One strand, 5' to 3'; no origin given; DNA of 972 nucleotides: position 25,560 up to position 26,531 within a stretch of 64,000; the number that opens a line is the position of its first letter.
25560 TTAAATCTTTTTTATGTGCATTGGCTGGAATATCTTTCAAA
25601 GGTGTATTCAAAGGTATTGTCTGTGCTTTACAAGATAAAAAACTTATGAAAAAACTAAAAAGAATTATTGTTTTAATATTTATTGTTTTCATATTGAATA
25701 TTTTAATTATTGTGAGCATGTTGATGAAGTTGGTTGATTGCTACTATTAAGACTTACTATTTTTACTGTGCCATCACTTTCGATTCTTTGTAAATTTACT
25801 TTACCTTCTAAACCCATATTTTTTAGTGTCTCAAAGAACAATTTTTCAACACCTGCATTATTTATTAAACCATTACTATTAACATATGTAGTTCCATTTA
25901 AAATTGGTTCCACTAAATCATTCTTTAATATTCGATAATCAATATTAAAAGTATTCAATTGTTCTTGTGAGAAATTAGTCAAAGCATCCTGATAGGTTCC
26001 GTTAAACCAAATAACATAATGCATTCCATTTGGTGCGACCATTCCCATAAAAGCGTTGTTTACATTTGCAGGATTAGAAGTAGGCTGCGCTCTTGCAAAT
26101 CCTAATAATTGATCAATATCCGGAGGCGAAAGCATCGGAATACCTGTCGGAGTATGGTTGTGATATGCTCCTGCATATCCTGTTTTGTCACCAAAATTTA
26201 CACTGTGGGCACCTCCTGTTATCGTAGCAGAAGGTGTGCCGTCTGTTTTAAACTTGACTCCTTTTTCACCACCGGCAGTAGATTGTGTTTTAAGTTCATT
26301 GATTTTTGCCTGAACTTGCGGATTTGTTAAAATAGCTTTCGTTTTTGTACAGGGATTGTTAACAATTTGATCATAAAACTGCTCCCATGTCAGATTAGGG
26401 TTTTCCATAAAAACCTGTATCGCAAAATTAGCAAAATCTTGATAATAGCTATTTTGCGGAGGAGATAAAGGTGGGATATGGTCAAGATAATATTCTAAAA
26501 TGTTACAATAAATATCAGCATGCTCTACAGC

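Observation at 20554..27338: Polymorphic JAB-like lipoprotein toxin/partner locus: one expressed pair plus four tandem orphan cassettes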

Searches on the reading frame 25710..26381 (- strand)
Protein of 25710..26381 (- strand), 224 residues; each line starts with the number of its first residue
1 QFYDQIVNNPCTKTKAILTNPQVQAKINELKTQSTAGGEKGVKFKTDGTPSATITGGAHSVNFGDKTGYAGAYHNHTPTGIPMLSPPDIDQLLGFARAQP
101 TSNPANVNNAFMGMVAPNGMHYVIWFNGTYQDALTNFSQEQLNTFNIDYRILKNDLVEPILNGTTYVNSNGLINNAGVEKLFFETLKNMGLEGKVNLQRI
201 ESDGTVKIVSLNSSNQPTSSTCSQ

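Call 16: search_solved_structures(query=A1, max_evalue=10, show_alignments=3)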
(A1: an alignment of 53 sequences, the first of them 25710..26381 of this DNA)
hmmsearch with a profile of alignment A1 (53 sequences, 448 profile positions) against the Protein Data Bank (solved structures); distinct sequences matched with E-value up to 10: 13.
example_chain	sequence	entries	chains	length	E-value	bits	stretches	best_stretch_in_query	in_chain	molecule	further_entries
7jum_H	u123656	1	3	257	0.14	14.6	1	138-220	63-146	Neutralizing antibody, LMIV230-01 Single-chain Fv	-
6hyg_A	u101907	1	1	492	0.15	14.6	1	162-216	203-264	IgHG1 and IgHG4 hybrid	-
7u9e_B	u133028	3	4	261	0.15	14.6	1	138-220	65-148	LMIV230-01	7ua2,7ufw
8dce_H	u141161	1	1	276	0.49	12.9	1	150-225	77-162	C144 scFv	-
5yd3_A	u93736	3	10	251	0.67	12.4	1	137-244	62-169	scFv 4B08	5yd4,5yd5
5yy4_A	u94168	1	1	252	0.67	12.4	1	137-244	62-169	scFv 4B08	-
7d30_A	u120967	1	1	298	0.76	12.2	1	148-220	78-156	sybody fusion of MR17-SR31 with a GS linker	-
9dbd_A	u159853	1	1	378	1.2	11.6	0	195-219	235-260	Tet4 Variant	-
9dbf_A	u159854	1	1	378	1.2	11.6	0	195-219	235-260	Tet4 Variant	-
7sx3_E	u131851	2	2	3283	1.3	11.5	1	181-225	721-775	Protein unc-80 homolog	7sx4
7wji_A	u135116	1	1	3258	1.3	11.5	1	181-225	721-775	Protein unc-80 homolog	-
6xj1_A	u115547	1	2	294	2.2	10.7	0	64-273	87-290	Cell division control protein 15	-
1vhj_A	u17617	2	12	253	5.2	9.5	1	261-302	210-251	purine nucleoside phosphorylase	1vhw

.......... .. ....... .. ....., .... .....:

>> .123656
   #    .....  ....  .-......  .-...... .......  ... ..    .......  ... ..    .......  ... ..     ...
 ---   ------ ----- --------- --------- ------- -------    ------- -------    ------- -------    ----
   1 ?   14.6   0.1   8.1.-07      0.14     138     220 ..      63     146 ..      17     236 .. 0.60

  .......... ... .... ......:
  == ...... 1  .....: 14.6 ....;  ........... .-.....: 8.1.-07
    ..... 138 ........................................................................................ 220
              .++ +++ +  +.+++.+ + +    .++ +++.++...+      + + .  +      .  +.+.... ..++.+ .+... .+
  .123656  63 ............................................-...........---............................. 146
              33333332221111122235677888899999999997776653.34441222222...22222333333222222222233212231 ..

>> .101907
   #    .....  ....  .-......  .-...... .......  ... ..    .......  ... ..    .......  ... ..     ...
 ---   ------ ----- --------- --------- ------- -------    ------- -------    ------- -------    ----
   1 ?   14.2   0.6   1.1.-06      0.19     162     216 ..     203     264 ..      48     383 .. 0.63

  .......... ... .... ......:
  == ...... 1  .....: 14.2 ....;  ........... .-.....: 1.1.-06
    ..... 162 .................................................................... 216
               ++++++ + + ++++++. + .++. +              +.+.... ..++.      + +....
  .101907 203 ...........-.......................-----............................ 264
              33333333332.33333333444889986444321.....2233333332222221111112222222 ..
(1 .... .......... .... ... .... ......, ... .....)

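Call 20: find_related_loci(query=A1, collection=genome_contigs, flank=8000)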
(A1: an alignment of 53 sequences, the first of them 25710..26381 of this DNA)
Query A1 (224 aa) in genome_contigs; peptide patterns used: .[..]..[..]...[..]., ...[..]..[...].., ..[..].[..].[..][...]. (x = any residue, [..] = any of these).
195 stretches matched a pattern; 36 encode a relative of the query (tblastn E <= 1e-3); 35 distinct loci.
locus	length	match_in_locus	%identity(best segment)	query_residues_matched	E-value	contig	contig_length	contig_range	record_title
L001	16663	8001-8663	77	3-223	5e-118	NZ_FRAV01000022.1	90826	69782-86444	Chryseobacterium polytrichastri strain DSM 26899, whole genome shotgun sequence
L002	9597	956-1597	75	9-222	4e-110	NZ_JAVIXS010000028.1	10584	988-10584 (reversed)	Chryseobacterium metallicongregator strain ES2 Contig28, whole genome shotgun sequence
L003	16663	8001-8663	71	3-223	5e-106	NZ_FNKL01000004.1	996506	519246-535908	Chryseobacterium soldanellicola strain DSM 17072, whole genome shotgun sequence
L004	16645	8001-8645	73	9-223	3e-106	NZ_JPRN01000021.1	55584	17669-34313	Chryseobacterium sp. JM1 Contig21, whole genome shotgun sequence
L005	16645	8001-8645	71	9-223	2e-103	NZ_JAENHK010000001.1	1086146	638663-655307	Chryseobacterium paridis strain YIM B02567 GCM70020044_1, whole genome shotgun sequence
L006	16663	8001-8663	66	3-223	1e-98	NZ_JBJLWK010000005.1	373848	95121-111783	Chryseobacterium proteolyticum strain DDS-02 NODE_5_length_373848_cov_101.378111, whole genome shotgun sequence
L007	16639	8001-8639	67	9-222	3e-97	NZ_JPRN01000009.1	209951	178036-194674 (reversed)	Chryseobacterium sp. JM1 Contig09, whole genome shotgun sequence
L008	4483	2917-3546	66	9-222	3e-96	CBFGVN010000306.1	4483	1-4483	MAG TPA_asm: uncultured Chryseobacterium sp. isolate SRR28857638_concoct_47 genome assembly, contig: ERZ27320649.8345, w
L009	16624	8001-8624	69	11-223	1e-95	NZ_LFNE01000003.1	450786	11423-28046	Chryseobacterium sp. FH2 contig03, whole genome shotgun sequence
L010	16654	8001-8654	65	5-222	6e-95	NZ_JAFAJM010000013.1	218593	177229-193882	MAG: Chryseobacterium sp. isolate CP_BE_BS_R2_16 BE_BS_R2_k147_61512, whole genome shotgun sequence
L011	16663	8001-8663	65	1-222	4e-92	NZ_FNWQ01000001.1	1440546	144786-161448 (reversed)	Chryseobacterium culicis strain DSM 23031, whole genome shotgun sequence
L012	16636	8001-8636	65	10-222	2e-91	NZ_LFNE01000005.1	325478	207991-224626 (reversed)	Chryseobacterium sp. FH2 contig05, whole genome shotgun sequence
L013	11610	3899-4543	66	9-222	4e-89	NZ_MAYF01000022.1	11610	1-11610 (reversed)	Chryseobacterium contaminans strain C-26 scaffold_118, whole genome shotgun sequence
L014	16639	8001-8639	62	10-223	8e-85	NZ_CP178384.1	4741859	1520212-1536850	Chryseobacterium sp. PMSZPI chromosome, complete genome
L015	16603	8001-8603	62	9-223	1e-81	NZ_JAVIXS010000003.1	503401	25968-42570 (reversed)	Chryseobacterium metallicongregator strain ES2 Contig3, whole genome shotgun sequence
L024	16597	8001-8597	57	9-222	2e-70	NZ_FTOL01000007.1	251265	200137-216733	Chryseobacterium ureilyticum strain DSM 18017, whole genome shotgun sequence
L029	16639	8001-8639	62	1-223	2e-92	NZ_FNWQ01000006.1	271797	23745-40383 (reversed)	Chryseobacterium culicis strain DSM 23031, whole genome shotgun sequence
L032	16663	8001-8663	78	3-223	6e-115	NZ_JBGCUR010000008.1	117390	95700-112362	Chryseobacterium gossypii strain 1RM2 NODE_8_length_117390_cov_236.012392, whole genome shotgun sequence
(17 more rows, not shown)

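Call 23: predict_structure(alignment_id=A1)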
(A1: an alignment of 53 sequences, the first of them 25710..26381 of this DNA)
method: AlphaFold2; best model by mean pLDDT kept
length: 224 residues; sequences in the alignment: 53
mean_pLDDT: 93.7   pTM: 0.90
mean pLDDT of the five models: 93.7, 93.6, 93.6, 92.7, 91.3
residues with pLDDT >= 90: 201; 70-90: 14; 50-70: 4; < 50: 5
segments of 3 or more residues with pLDDT < 50: 1-5
pLDDT, mean of each block of 10 residues (from residue 1): 53 93 98 96 97 93 97 96 96 97 91 97 97 96 97 95 94 96 98 98 96 96 82
secondary structure, 60 per line:
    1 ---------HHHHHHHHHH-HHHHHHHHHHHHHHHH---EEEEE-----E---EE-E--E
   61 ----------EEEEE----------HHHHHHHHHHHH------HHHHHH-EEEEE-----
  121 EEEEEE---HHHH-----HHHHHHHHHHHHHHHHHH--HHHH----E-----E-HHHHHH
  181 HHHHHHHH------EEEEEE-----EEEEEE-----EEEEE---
elements in order: H10-19 H21-36 E40-44 E71-75 H86-97 H104-109 E111-115 E121-126 H130-133 H139-156 H159-162 H175-188 E195-200 E206-211 E217-221
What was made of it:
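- The AlphaFold2 model has pLDDT 93.7 (call 23).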

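Call 25: fold_search(model_id=the predicted structure, library=pdb)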
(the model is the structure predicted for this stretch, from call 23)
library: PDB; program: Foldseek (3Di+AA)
matches with E <= 10: 425; with E <= 0.001: 0
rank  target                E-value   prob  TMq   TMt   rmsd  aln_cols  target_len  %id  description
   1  5cw3_D                2.1e-02  0.96  0.31  0.29   5.9       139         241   11  Structure of CfBRCC36-CfKIAA0157 complex (Zn Edge) (released 2015-09-16)
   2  5ld9_B                3.0e-02  0.96  0.30  0.49   3.9       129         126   12  Structure of deubiquitinating enzyme homolog, Pyrococcus furiosus JAMM1. (released 2017-05-17)
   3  5cw5_B                4.0e-02  0.90  0.29  0.29   6.0       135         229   11  Structure of CfBRCC36-CfKIAA0157 complex (QSQ mutant) (released 2015-09-16)
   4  5cw3_B                6.2e-02  0.69  0.27  0.25   8.2       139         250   12  Structure of CfBRCC36-CfKIAA0157 complex (Zn Edge) (released 2015-09-16)
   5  2i51_A                6.9e-02  0.10  0.19  0.20  17.4       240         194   10  CRYSTAL STRUCTURE OF a pyridoxamine 5'-phosphate oxidase-related, FMN binding protein (NPUN_F5749) FROM NOSTOC PUNCTIF (released 2006-09-05)
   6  5cw5_D                7.4e-02  0.80  0.30  0.28   7.2       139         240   12  Structure of CfBRCC36-CfKIAA0157 complex (QSQ mutant) (released 2015-09-16)
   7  2i51_B                7.8e-02  0.09  0.19  0.20  17.3       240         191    9  CRYSTAL STRUCTURE OF a pyridoxamine 5'-phosphate oxidase-related, FMN binding protein (NPUN_F5749) FROM NOSTOC PUNCTIF (released 2006-09-05)
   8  5cw4_B                1.8e-01  0.66  0.30  0.28   7.4       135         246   10  Structure of CfBRCC36-CfKIAA0157 complex (Selenium Edge) (released 2015-09-16)
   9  5m59_B                1.9e-01  0.69  0.24  0.21   3.7        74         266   19  Crystal structure of Chaetomium thermophilum Brr2 helicase core in complex with Prp8 Jab1 domain (released 2016-12-21)
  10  5m59_D                2.1e-01  0.63  0.24  0.20   3.6        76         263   18  Crystal structure of Chaetomium thermophilum Brr2 helicase core in complex with Prp8 Jab1 domain (released 2016-12-21)
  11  5cw4_D                2.8e-01  0.20  0.30  0.28  18.5       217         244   10  Structure of CfBRCC36-CfKIAA0157 complex (Selenium Edge) (released 2015-09-16)
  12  2vs6_A                5.1e-01  0.04  0.14  0.13  18.7       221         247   12  K173A, R174A, K177A-trichosanthin (released 2008-12-30)
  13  9rlz_H                6.1e-01  0.16  0.22  0.27   8.3       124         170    7  15S proteasome precursor complex (released 2026-03-18)
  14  5csl_A                6.4e-01  0.03  0.15  0.02  21.0       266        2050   11  Crystal structure of the 500 kD yeast acetyl-CoA carboxylase holoenzyme dimer (released 2015-10-28)
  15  7esy_B                6.8e-01  0.03  0.18  0.08  20.8       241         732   11  Crystal structure of the complex formed by Wolbachia cytoplasmic incompatibility factors CidA and CidBND1-ND2 from wPi (released 2021-11-10)
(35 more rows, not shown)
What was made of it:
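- On JAB/JAMM (MPN+) superfamily: The top PDB matches are BRCC36, PfJAMM1 and Prp8-Jab1, but with E 0.02-0.2 and TM 0.3-0.5 (call 25).
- The best PDB matches are BRCC36, PfJAMM1 and Prp8-Jab1, with probability up to 0.96 (call 25). PDB fold E-values are weak (0.02-0.2) and TM-scores are 0.3-0.5 (call 25).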

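Call 29: search_protein_families(library=pfam, alignment_id=A1, max_evalue=10)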
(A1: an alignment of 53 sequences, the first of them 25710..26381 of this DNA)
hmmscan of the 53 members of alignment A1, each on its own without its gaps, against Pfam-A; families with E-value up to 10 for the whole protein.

A. member 1, window:25710-26381:- (224 aa): 1 family
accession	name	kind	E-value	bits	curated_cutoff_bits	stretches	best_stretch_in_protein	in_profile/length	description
PF17830.6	STI1-HOP_DP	-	0.04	14.2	29.1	1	4-32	6-32/55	STI1/HOP, DP domain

B. families by the number of members that match (of 53 scanned): 36 families (the first 25 are shown)
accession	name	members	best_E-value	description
PF04548.22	AIG1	4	0.00011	AIG1 family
PF17830.6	STI1-HOP_DP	2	0.04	STI1/HOP, DP domain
PF22020.1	RlmL_1st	2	0.18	RlmL ferredoxin-like domain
PF15714.11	SpoVT_C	2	0.2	Stage V sporulation protein T C-terminal, transcription factor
PF19440.5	TTC7_N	2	0.22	Tetratricopeptide repeat protein 7 N-terminal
PF09134.16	Invasin_D3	2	0.28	Invasin, domain 3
PF07172.16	GRP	2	1.1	Glycine rich protein family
PF21216.2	PepQ_N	1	0.0055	Xaa-Pro dipeptidase, N-terminal domain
PF16412.11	DUF5020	1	0.013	Domain of unknown function (DUF5020)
PF22074.2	Cep192_D5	1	0.019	Cep192 domain 5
PF24928.1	DUF7748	1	0.02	Domain of unknown function (DUF7748)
PF21491.2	MIMI_R596-like_C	1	0.02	Mimivirus sulfhydryl oxidase R596-like, C-terminal domain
PF08921.16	DUF1904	1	0.023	Domain of unknown function (DUF1904)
PF22910.1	EDR4-like_1st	1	0.059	Enhanced disease resistance 4-like, N-terminal domain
PF11841.14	ELMO_ARM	1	0.072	ELMO, armadillo-like helical domain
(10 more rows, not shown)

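Call 40: search_protein_representatives(alignment_id=A2)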
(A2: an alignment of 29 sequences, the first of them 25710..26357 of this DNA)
Query: 29 sequences, 215 profile positions. Proteins with E-value up to 0.001 (for the whole library): 857; up to 1e-10: 354; up to 1e-30: 124. The best 150 are listed.
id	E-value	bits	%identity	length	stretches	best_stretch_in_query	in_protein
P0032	9.1e-107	371.9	-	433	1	1-214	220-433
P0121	3.2e-101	353.8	-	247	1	1-215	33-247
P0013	6.4e-101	352.7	-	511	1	1-214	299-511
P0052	1.2e-99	348.6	-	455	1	1-214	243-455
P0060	2.5e-99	347.5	-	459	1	1-214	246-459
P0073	3.7e-96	337.2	-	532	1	1-215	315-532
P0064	3.2e-94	330.8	-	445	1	1-214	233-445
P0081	4.8e-94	330.3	-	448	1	1-214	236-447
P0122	9.9e-93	326.0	-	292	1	1-215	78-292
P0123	1.1e-89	316.0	-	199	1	15-214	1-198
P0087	1.5e-89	315.6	-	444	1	1-215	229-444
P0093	2.2e-85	302.0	-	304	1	1-214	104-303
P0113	1.3e-83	296.2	-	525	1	1-215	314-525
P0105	1.3e-82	292.9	-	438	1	1-215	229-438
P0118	1.5e-77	276.4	-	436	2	1-215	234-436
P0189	1.9e-46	174.7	-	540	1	1-214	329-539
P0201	2.2e-42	161.4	-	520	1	1-214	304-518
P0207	1.6e-39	152.0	-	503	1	1-214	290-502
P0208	2.4e-39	151.5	-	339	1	1-215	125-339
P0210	5.4e-39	150.4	-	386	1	1-208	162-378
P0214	3.4e-37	144.5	-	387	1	1-210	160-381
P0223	2.0e-33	132.2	-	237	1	3-210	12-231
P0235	1.6e-29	119.4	-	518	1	1-214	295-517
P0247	1.2e-25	106.7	-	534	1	1-205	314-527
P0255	5.9e-24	101.2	-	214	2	1-143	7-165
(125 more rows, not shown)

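Call 57: search_solved_structures(query=A2, max_evalue=10, show_alignments=3)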
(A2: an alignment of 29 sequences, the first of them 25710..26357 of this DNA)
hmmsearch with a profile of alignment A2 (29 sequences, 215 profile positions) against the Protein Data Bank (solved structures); distinct sequences matched with E-value up to 10: 2.
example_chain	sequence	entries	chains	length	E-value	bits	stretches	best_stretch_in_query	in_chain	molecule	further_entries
1vhj_A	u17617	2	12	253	0.27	14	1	28-69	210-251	purine nucleoside phosphorylase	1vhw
9t3r_H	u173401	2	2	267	0.82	12.4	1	29-92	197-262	EPS232 Fab HC | EPS226 Fab HC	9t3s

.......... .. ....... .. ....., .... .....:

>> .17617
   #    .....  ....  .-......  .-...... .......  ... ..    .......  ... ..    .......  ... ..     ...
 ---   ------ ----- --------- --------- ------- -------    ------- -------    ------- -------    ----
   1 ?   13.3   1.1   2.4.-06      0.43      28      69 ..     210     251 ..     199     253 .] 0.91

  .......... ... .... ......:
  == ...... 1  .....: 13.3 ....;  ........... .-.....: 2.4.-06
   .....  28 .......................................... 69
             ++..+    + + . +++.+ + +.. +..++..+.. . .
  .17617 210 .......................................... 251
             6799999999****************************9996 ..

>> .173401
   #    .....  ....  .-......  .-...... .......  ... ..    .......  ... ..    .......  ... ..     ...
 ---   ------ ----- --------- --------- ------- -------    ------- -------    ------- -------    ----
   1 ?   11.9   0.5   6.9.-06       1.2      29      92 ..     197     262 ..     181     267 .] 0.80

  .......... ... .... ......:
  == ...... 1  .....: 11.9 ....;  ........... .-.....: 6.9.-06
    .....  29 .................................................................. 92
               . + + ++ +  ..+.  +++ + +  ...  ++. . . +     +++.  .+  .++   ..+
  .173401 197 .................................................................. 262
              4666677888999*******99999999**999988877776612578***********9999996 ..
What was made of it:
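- Closest known: JAMM/MPN+ isopeptidases. Different: There is no detectable sequence-profile similarity (calls 16, 57).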

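Call 66: search_protein_families(library=pfam, proteins=[P0189, P0201, P0207, P0208, P0210, P0214, P0223, P0235, P0247, P0255], max_evalue=10)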
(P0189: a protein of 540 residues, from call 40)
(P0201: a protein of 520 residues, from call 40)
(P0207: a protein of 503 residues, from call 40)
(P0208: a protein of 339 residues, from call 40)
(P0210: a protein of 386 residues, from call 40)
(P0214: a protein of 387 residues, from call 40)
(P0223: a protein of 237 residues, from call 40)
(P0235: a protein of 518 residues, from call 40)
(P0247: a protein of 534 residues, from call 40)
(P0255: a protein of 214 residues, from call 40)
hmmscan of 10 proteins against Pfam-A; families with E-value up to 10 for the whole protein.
P0189 (540 aa): 0 families

P0201 (520 aa): 0 families

P0207 (503 aa): 2 families
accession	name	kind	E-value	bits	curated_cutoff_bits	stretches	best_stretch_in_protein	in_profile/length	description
PF03592.21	Terminase_2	-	0.048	14.7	26.1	1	285-317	26-58/141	Terminase small subunit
PF18269.6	T3SS_ATPase_C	-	0.2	11.9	22.7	1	147-178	6-37/72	T3SS EscN ATPase C-terminal domain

P0208 (339 aa): 0 families

P0210 (386 aa): 2 families
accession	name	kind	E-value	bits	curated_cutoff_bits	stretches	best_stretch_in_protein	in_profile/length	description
PF08820.15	DUF1803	-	0.01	16.3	32.2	1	331-370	9-48/91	Domain of unknown function (DUF1803)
PF18269.6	T3SS_ATPase_C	-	0.24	11.7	22.7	1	23-50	10-37/72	T3SS EscN ATPase C-terminal domain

P0214 (387 aa): 3 families
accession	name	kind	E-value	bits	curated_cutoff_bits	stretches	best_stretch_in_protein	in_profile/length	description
PF25457.1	IRF-2BP1_2_M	-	0.021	14.6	23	1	2-33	39-70/162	IRF-2BP1/2 middle domain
PF18269.6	T3SS_ATPase_C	-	0.081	13.2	22.7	1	24-51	11-38/72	T3SS EscN ATPase C-terminal domain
PF11262.13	Tho2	-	0.18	11.4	23.1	1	302-354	177-240/305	Transcription factor/nuclear export subunit protein 2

P0223 (237 aa): 0 families

P0235 (518 aa): 2 families
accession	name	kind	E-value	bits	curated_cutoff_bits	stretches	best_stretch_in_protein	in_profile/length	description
PF14568.11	SUKH_6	-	0.016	16.2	27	1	59-136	39-117/119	SMI1-KNR4 cell-wall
PF14059.11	DUF4251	-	0.037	14.5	27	1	33-118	16-106/133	Domain of unknown function (DUF4251)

P0247 (534 aa): 1 family
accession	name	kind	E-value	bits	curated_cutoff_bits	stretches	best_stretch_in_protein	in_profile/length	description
PF12505.14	DUF3712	-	0.035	14.8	24.1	1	34-89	15-69/125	Protein of unknown function (DUF3712)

P0255 (214 aa): 1 family
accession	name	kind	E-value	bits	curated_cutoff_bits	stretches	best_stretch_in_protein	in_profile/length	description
PF24529.1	CFAP47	-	0.14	12.5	27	1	147-202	8-62/166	Cilia- and flagella-associated protein 47 domain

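Call 71: fold_search(model_id=the predicted structure, library=viral)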
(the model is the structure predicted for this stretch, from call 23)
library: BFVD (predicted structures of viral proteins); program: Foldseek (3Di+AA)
matches with E <= 10: 618; with E <= 0.001: 9
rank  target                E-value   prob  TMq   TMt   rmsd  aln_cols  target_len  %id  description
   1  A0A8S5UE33            2.3e-06  1.00  0.41  0.33   9.2       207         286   18  Uncharacterized protein [Siphoviridae sp. ctGQT3]
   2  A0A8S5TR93            7.8e-06  1.00  0.45  0.53   5.8       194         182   14  Uncharacterized protein [Siphoviridae sp. ctss15]
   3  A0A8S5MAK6            2.0e-05  1.00  0.42  0.41   7.4       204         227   14  Uncharacterized protein [Myoviridae sp. ctRPH1]
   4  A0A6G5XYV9            5.3e-05  1.00  0.48  0.25  10.3       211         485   13  (no name in the UniProt tables at hand)
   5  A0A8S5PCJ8            8.6e-05  1.00  0.41  0.16   6.8       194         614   16  Minor capsid protein [Siphoviridae sp. ctc6d98]
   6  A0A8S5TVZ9            1.4e-04  1.00  0.38  0.19   7.3       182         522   20  Minor capsid protein [Siphoviridae sp. ctmxA102]
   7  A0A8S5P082            2.0e-04  1.00  0.43  0.19   6.1       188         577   14  Minor capsid protein [Siphoviridae sp. ctwhn18]
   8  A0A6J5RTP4            2.4e-04  1.00  0.32  0.19   9.5       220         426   10  Uncharacterized protein [uncultured Caudovirales phage]
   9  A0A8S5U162            2.5e-04  1.00  0.40  0.59   5.9       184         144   16  Uncharacterized protein [Myoviridae sp. ctumZ20]
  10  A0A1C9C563            1.1e-03  0.98  0.34  0.26  12.4       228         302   13  Uncharacterized protein [Heterosigma akashiwo virus 01]
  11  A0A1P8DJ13            2.1e-03  1.00  0.29  0.46   4.8       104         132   17  (no name in the UniProt tables at hand)
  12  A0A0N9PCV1            2.7e-03  0.87  0.33  0.27  14.8       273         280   11  Uncharacterized protein [Acidianus rod-shaped virus 2]
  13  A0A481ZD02            3.6e-03  0.89  0.31  0.35  15.3       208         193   11  Uncharacterized protein [Pithovirus LCPAC404]
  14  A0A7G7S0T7            3.8e-03  0.97  0.36  0.20   9.6       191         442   14  (no name in the UniProt tables at hand)
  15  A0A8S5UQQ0            4.9e-03  0.82  0.28  0.17  19.0       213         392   15  MPN family protein [Podoviridae sp. ctQyH19]
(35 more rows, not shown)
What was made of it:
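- On JAB/JAMM (MPN+) superfamily: Matches in BFVD are stronger (E down to 2e-6), but to mostly unnamed proteins (call 71).
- MPN- and JAB-named proteins appear further down the list (call 71).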
